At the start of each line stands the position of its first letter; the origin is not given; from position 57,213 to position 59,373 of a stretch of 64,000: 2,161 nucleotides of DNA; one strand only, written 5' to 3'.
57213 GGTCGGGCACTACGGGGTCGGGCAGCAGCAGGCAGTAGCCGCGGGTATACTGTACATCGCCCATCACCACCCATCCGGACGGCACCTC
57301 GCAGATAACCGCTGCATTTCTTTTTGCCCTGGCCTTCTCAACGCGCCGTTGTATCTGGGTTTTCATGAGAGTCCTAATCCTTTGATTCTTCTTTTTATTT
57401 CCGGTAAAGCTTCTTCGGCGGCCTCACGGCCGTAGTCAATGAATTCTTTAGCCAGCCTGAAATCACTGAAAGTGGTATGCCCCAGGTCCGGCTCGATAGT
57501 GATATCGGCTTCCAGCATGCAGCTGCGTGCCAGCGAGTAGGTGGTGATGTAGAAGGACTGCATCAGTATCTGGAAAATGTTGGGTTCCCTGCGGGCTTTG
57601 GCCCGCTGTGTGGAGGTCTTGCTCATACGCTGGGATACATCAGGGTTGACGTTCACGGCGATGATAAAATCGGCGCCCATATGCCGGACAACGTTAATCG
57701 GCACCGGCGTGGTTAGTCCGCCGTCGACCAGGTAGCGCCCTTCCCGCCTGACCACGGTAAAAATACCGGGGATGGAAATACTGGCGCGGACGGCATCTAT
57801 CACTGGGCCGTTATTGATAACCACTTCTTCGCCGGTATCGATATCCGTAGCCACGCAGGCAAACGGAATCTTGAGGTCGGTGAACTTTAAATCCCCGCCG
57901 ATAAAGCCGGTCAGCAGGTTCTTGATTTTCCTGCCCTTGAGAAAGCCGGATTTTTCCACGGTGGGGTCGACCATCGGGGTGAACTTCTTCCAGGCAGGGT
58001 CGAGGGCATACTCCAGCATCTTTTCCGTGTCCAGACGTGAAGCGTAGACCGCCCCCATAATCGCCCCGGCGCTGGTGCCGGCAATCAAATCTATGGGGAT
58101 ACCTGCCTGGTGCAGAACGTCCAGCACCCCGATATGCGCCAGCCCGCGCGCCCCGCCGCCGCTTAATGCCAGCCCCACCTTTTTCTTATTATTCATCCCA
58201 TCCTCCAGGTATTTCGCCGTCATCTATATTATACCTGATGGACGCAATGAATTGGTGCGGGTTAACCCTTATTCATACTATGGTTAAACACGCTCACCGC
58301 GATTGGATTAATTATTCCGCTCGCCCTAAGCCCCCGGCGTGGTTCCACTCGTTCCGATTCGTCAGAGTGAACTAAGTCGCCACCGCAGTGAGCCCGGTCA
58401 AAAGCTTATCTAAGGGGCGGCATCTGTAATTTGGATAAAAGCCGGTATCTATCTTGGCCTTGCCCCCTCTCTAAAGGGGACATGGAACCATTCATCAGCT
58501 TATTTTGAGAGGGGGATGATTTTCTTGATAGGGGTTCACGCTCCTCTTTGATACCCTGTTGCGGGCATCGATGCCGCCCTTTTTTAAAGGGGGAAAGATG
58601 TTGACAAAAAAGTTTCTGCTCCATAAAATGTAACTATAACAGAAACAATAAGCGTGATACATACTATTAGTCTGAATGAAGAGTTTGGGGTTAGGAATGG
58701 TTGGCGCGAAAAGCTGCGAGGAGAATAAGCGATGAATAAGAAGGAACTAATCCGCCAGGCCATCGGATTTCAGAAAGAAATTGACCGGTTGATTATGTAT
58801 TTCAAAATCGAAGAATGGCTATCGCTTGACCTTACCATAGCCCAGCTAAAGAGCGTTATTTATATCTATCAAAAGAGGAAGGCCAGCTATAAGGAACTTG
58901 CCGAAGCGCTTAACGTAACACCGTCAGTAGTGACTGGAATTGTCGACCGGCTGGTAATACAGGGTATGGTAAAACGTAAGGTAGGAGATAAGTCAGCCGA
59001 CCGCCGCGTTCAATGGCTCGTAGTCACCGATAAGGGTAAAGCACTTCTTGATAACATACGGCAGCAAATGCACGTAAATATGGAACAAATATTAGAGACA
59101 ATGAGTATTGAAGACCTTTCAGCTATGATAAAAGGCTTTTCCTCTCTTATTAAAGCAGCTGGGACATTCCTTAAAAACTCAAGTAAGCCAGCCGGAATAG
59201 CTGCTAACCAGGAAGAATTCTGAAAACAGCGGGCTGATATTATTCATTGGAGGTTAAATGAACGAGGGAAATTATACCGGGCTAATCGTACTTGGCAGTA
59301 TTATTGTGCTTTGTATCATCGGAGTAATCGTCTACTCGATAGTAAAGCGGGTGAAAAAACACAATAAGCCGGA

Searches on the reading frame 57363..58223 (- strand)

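Call 54: search_protein_families(library=pfam, proteins=[window:57363-58223:-], max_evalue=0.00001)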
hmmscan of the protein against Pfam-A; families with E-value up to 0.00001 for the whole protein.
window:57363-58223:- (286 aa): 1 family
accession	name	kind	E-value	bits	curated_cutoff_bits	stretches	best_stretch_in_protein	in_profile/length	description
PF01734.28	Patatin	-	5.2e-35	121.8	27.7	1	18-178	1-189/191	Patatin-like phospholipase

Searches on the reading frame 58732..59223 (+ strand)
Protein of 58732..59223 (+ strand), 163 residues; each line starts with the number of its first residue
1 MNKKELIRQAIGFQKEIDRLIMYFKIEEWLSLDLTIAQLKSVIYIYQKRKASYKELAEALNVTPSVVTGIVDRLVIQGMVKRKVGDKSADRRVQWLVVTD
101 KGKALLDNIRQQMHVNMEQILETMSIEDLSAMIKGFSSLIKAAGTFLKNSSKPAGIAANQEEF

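Call 54: search_protein_families(library=pfam, proteins=[window:58732-59223:+], max_evalue=0.00001)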
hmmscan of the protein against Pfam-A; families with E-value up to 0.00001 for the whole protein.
window:58732-59223:+ (163 aa): 1 family
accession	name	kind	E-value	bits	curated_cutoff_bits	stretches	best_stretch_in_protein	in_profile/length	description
PF01047.28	MarR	-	1.3e-09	38.2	24.6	1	34-83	1-50/59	MarR family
